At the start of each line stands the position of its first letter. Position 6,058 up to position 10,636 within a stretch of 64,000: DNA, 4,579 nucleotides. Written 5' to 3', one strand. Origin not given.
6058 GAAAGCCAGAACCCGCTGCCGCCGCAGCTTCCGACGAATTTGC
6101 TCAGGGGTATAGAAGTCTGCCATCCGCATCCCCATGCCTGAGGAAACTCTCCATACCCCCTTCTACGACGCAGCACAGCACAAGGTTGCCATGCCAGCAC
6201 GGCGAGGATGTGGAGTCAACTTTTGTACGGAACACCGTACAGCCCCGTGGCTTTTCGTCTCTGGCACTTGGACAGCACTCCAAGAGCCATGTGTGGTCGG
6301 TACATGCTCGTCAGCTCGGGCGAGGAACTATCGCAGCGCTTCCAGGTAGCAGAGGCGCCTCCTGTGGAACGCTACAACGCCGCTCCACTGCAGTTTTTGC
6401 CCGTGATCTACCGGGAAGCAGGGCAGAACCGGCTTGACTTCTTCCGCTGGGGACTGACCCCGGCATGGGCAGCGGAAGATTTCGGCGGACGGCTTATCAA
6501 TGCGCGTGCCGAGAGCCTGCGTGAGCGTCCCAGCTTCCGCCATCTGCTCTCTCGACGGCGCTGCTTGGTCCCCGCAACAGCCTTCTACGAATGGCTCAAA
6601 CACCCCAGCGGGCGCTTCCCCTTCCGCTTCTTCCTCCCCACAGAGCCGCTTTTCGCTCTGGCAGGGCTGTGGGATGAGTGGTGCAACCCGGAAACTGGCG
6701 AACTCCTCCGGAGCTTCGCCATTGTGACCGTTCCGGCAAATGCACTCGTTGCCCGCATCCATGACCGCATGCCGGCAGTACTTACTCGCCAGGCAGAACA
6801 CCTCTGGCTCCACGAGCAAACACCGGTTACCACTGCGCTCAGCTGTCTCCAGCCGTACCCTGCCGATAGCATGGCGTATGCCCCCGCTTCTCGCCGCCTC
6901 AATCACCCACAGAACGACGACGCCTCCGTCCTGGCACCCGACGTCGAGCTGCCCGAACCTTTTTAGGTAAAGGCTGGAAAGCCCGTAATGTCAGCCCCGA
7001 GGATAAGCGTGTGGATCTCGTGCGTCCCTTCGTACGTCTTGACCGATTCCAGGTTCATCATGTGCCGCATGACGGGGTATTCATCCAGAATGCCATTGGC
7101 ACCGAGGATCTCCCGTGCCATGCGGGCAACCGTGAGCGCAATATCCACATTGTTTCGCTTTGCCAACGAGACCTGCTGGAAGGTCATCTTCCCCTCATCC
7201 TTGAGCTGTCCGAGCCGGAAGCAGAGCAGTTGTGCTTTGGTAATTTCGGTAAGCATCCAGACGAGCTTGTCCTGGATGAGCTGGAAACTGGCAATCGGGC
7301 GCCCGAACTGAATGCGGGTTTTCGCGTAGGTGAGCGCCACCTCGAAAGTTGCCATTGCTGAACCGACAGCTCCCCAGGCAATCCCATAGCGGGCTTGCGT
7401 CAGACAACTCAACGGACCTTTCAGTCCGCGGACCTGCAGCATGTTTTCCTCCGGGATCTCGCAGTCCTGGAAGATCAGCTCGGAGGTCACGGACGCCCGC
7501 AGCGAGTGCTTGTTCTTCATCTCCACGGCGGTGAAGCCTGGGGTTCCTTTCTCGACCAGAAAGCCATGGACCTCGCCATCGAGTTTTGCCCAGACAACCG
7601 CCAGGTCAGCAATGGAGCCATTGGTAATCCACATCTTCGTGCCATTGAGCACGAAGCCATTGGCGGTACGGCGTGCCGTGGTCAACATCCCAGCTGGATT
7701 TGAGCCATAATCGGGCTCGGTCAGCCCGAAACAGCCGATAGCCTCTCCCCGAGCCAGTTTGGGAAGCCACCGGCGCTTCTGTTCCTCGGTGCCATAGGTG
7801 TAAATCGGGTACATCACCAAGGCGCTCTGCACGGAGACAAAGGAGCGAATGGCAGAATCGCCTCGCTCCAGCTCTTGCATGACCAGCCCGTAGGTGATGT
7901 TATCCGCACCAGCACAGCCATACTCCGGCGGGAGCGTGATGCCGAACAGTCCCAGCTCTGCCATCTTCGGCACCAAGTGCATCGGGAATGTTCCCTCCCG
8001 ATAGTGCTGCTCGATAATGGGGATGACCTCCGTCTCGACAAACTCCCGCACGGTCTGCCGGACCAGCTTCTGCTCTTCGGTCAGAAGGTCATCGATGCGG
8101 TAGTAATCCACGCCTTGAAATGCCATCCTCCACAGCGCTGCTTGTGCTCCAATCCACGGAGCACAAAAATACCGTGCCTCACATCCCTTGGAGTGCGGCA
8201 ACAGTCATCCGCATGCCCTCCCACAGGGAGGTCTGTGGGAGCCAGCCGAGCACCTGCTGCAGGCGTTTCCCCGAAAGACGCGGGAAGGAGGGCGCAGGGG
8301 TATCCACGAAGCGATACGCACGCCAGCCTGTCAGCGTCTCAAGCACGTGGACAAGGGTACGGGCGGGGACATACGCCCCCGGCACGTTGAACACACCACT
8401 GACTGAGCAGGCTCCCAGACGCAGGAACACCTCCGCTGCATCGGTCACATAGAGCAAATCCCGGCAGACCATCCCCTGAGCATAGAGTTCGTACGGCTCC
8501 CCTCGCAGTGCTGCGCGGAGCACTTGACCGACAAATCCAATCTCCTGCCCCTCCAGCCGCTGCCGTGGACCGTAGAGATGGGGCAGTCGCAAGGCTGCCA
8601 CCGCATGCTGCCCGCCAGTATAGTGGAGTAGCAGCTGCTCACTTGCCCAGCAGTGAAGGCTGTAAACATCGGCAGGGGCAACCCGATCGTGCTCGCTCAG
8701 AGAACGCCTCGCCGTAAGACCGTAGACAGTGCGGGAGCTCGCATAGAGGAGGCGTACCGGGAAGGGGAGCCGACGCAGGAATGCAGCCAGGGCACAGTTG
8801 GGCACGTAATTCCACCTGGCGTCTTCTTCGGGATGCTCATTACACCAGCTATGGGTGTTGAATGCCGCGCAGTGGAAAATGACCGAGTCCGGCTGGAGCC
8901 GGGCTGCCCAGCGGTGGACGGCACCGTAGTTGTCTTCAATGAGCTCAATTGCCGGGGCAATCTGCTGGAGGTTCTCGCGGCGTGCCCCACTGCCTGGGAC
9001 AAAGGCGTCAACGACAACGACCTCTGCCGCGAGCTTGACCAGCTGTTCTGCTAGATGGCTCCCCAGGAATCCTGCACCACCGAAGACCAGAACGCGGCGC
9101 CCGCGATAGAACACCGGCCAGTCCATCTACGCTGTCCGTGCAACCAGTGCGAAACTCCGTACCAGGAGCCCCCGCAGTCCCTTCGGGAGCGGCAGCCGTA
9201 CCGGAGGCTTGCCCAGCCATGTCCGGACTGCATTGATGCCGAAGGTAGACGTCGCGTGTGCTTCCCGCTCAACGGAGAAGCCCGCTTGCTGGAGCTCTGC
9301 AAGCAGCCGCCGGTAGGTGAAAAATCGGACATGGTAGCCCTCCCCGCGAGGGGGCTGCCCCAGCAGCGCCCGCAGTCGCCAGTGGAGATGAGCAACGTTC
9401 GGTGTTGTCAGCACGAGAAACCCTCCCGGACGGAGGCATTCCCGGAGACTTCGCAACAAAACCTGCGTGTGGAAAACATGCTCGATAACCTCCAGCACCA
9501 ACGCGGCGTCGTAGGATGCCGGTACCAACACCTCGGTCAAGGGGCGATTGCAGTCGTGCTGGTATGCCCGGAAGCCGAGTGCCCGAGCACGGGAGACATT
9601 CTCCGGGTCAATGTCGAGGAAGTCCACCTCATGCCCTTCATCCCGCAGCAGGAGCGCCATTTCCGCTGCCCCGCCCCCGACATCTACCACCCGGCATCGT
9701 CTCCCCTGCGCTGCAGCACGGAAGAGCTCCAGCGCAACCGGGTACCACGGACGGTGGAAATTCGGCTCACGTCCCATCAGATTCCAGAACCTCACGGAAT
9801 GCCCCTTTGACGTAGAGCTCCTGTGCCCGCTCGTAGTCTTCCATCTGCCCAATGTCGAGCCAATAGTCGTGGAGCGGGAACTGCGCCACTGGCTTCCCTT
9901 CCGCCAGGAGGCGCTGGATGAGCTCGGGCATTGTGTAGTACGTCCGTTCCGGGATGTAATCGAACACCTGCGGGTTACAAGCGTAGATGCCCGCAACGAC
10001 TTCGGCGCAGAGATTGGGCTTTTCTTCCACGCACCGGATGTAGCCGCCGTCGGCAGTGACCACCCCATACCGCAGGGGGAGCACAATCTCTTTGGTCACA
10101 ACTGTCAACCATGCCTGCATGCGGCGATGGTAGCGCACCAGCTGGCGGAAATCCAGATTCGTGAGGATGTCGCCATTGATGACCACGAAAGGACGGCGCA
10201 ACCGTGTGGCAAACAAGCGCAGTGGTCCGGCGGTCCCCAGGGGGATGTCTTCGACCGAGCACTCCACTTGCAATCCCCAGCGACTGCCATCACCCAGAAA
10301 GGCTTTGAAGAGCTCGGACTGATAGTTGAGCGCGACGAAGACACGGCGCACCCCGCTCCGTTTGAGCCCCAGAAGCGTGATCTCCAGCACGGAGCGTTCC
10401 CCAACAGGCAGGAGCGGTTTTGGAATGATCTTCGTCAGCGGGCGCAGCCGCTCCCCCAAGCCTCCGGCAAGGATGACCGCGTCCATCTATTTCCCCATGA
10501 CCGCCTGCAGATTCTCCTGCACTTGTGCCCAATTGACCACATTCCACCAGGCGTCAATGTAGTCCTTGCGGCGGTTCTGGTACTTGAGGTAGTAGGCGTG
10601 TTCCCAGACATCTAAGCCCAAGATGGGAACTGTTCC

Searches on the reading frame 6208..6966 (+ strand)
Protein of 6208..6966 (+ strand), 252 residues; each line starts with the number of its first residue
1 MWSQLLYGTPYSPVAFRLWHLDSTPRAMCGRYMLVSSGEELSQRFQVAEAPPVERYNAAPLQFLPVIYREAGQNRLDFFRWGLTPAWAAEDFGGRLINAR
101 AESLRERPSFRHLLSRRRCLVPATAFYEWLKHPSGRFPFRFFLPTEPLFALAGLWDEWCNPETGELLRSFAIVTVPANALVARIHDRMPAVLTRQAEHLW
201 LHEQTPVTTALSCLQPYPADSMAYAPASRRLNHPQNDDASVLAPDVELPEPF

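Call 10: search_protein_families(library=pfam, proteins=[window:6208-6966:+])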
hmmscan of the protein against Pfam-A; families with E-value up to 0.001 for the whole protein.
window:6208-6966:+ (252 aa): 1 family
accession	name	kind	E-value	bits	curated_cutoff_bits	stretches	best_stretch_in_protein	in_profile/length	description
PF02586.19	SRAP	-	3.7e-60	203.5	27.1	1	28-233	1-213/214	SOS response associated peptidase (SRAP)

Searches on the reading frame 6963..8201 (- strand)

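Call 10: search_protein_families(library=pfam, proteins=[window:6963-8201:-])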
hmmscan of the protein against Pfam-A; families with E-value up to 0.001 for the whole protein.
window:6963-8201:- (412 aa): 4 families
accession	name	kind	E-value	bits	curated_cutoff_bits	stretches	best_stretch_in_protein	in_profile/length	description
PF02771.21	Acyl-CoA_dh_N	-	4.6e-43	146.6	22.9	1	41-153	1-113/113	Acyl-CoA dehydrogenase, N-terminal domain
PF00441.29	Acyl-CoA_dh_1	-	4e-33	115.1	22.4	1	258-403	2-147/150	Acyl-CoA dehydrogenase, C-terminal domain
PF02770.24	Acyl-CoA_dh_M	-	4.3e-23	81.7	33.3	1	157-247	1-97/97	Acyl-CoA dehydrogenase, middle domain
PF08028.16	Acyl-CoA_dh_2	-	3.1e-09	37.7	22.7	1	273-393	2-132/134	Acyl-CoA dehydrogenase, C-terminal domain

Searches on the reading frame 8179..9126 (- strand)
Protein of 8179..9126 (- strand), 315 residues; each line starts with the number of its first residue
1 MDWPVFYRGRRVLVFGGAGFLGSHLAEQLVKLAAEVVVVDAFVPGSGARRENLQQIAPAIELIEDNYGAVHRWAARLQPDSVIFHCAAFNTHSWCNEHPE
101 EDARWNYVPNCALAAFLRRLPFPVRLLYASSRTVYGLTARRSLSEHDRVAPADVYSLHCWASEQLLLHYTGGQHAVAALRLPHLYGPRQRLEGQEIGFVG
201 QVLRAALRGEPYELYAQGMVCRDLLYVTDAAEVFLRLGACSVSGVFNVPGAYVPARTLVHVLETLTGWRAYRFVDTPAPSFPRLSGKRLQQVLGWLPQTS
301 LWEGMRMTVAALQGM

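Call 10: search_protein_families(library=pfam, proteins=[window:8179-9126:-])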
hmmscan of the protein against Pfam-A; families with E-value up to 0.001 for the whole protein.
window:8179-9126:- (315 aa): 5 families
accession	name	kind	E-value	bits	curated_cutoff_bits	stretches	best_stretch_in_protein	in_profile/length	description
PF01370.27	Epimerase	-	7.3e-33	114.4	20.9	1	12-238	1-225/240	NAD dependent epimerase/dehydratase family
PF16363.11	GDP_Man_Dehyd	-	6.3e-18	65.7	27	1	13-235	1-234/332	GDP-mannose 4,6 dehydratase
PF04321.23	RmlD_sub_bind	-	1.1e-13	51.4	27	1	11-211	2-172/287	RmlD substrate binding domain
PF01073.25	3Beta_HSD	-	0.00035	20.2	22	1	13-191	1-188/280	3-beta hydroxysteroid dehydrogenase/isomerase family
PF01266.30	DAO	-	0.00083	19.4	27.9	1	17-76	6-66/353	FAD dependent oxidoreductase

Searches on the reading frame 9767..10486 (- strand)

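Call 10: search_protein_families(library=pfam, proteins=[window:9767-10486:-])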
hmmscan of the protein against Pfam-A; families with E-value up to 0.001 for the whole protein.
window:9767-10486:- (239 aa): 2 families
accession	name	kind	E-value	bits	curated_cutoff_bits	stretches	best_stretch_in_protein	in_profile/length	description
PF00483.29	NTP_transferase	-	8.7e-46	156.9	21.2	1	3-225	2-242/245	Nucleotidyl transferase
PF12804.13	NTP_transf_3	-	6.5e-08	33.4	27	1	3-118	1-109/160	MobA-like NTP transferase domain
